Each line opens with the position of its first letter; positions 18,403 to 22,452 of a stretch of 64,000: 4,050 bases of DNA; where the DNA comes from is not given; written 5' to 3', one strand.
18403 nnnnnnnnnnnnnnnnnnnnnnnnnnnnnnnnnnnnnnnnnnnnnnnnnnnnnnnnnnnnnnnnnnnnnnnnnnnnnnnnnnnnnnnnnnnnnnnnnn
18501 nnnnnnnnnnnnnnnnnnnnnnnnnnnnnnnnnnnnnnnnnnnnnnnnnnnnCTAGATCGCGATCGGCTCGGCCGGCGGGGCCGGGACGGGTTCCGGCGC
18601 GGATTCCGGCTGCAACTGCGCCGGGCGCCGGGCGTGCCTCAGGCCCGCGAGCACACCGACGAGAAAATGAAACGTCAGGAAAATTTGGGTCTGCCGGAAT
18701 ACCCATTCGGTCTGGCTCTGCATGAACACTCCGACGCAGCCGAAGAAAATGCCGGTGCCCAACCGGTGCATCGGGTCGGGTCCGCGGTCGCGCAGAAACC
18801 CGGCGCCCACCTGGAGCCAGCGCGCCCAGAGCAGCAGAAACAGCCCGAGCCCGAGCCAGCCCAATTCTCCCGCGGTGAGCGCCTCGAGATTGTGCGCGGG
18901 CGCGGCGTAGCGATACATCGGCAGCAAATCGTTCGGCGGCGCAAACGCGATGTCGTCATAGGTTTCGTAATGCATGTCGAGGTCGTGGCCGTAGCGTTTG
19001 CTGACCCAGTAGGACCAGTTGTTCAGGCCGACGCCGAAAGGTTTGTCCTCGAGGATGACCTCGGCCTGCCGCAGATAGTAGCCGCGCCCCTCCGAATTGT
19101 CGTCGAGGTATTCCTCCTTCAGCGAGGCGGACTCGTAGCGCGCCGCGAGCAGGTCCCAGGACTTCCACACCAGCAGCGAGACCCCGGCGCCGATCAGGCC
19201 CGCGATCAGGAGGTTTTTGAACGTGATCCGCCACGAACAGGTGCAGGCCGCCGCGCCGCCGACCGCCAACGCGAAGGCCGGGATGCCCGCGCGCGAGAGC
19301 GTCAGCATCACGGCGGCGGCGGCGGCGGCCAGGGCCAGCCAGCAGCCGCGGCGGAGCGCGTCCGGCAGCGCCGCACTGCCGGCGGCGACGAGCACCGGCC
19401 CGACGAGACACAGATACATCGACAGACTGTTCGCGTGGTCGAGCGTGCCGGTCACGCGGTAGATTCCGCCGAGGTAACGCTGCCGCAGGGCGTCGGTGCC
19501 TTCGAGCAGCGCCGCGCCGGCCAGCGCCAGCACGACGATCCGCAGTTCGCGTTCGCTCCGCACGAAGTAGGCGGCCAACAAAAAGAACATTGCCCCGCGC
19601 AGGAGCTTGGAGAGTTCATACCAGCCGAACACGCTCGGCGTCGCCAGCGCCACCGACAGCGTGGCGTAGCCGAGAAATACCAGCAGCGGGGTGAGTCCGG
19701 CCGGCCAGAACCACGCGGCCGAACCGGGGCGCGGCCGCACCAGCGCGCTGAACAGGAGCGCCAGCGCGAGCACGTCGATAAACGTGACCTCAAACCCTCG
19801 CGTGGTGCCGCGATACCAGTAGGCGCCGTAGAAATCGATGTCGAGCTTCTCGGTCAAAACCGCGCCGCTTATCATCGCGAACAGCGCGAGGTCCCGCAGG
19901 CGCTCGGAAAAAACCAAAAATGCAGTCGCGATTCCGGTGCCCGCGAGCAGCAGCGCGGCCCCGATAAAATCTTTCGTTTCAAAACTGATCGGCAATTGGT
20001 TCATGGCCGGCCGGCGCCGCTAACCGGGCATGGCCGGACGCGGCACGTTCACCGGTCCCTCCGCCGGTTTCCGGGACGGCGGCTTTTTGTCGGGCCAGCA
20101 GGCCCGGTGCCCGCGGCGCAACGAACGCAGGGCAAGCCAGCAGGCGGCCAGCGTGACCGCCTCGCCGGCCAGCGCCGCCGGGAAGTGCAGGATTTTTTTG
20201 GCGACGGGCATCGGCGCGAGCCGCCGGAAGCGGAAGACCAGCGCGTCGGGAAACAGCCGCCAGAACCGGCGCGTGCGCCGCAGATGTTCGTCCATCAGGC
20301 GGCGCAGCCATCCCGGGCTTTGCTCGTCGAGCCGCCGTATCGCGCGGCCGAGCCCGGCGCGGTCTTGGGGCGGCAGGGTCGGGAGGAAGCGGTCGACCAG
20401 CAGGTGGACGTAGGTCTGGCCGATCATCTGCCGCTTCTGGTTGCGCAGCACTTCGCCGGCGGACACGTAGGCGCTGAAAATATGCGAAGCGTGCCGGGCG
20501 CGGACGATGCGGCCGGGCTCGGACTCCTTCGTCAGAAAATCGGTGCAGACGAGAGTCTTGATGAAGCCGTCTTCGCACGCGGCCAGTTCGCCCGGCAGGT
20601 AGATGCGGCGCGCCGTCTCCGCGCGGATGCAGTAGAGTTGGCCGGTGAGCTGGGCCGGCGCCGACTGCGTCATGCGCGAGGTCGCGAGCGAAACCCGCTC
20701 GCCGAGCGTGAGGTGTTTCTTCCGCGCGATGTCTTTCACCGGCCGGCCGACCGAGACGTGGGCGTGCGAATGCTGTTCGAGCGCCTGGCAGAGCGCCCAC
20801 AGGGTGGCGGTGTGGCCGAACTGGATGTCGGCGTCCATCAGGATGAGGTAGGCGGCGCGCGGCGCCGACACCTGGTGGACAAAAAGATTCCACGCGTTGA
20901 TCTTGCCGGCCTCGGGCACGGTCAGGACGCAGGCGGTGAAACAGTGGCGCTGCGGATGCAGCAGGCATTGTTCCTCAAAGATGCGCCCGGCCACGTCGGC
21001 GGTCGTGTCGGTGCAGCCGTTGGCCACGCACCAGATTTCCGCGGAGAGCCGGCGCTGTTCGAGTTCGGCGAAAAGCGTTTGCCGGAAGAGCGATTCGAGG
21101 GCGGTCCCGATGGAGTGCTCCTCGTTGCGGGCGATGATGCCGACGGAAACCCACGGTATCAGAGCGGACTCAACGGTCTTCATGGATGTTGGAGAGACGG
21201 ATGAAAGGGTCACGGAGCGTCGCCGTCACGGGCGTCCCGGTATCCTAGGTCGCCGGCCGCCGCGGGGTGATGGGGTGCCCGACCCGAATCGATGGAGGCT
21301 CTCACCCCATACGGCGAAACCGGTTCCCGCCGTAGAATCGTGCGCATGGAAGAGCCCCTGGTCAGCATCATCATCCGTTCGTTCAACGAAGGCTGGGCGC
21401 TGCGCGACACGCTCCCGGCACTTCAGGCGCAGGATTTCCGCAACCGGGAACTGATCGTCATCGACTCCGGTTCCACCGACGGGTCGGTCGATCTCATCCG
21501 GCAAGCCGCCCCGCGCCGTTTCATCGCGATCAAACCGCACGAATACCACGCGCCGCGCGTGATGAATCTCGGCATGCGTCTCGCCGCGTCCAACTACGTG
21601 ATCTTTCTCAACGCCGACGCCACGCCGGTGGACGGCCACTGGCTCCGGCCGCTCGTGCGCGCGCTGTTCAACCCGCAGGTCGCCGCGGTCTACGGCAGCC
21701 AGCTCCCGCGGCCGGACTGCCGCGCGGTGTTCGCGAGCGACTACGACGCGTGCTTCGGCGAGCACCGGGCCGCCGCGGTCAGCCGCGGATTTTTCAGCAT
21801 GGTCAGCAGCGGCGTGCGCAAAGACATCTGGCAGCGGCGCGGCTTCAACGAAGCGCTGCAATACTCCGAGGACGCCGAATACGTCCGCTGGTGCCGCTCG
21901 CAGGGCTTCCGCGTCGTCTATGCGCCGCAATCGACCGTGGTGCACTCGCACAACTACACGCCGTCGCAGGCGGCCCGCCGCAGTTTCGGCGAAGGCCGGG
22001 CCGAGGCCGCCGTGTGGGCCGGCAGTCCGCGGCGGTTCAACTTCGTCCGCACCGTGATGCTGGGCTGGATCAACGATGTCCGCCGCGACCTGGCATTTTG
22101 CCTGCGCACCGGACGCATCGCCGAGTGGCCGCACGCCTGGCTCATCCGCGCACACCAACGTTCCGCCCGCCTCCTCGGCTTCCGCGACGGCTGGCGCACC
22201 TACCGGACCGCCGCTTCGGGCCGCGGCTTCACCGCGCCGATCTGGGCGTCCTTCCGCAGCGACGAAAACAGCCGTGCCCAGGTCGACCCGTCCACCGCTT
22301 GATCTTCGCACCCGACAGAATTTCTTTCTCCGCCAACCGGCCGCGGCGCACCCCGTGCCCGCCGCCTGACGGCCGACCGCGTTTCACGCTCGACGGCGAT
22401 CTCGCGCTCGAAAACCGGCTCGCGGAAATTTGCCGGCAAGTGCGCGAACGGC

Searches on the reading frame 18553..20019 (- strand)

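Call 6: search_protein_families(library=ncbifam, proteins=[window:18553-20019:-])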
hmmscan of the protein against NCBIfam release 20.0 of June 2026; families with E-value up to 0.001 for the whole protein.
window:18553-20019:- (488 aa): 1 family
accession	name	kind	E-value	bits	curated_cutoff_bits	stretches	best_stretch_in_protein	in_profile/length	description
TIGR03097.1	PEP_O_lig_1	hypoth_equivalog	1.1e-08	34.4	188.1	1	77-399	45-342/408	putative O-glycosylation ligase, exosortase A system-associated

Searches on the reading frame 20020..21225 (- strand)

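Call 28: search_protein_families(library=pfam, proteins=[window:20020-21225:-], max_evalue=0.00001)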
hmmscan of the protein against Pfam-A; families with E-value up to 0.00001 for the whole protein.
window:20020-21225:- (401 aa): 1 family
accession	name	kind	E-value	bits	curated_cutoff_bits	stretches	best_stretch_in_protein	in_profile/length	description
PF00535.33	Glycos_transf_2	-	5.8e-11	43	23.3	1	27-167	1-121/168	Glycosyl transferase family 2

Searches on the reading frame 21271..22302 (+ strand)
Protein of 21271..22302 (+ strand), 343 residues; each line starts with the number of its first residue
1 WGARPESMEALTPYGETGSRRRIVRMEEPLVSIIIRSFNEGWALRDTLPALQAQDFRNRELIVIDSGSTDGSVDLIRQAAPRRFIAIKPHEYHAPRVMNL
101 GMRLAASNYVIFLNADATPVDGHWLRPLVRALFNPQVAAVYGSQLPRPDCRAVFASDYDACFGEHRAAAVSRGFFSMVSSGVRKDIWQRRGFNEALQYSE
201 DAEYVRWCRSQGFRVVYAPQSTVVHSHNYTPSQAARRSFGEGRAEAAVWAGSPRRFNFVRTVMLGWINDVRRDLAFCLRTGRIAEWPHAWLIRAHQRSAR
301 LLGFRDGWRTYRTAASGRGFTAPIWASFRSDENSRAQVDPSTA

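Call 28: search_protein_families(library=pfam, proteins=[window:21271-22302:+], max_evalue=0.00001)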
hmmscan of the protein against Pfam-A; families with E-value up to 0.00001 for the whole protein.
window:21271-22302:+ (343 aa): 3 families
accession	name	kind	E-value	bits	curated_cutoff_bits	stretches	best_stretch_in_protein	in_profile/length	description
PF00535.33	Glycos_transf_2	-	8.2e-19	68.6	23.3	1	32-154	1-125/168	Glycosyl transferase family 2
PF13641.12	Glyco_tranf_2_3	-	1.3e-13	52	27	1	31-239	3-225/230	Glycosyltransferase like family 2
PF13632.12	Glyco_trans_2_3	-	9.3e-06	26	27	0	109-232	1-130/198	Glycosyl transferase family group 2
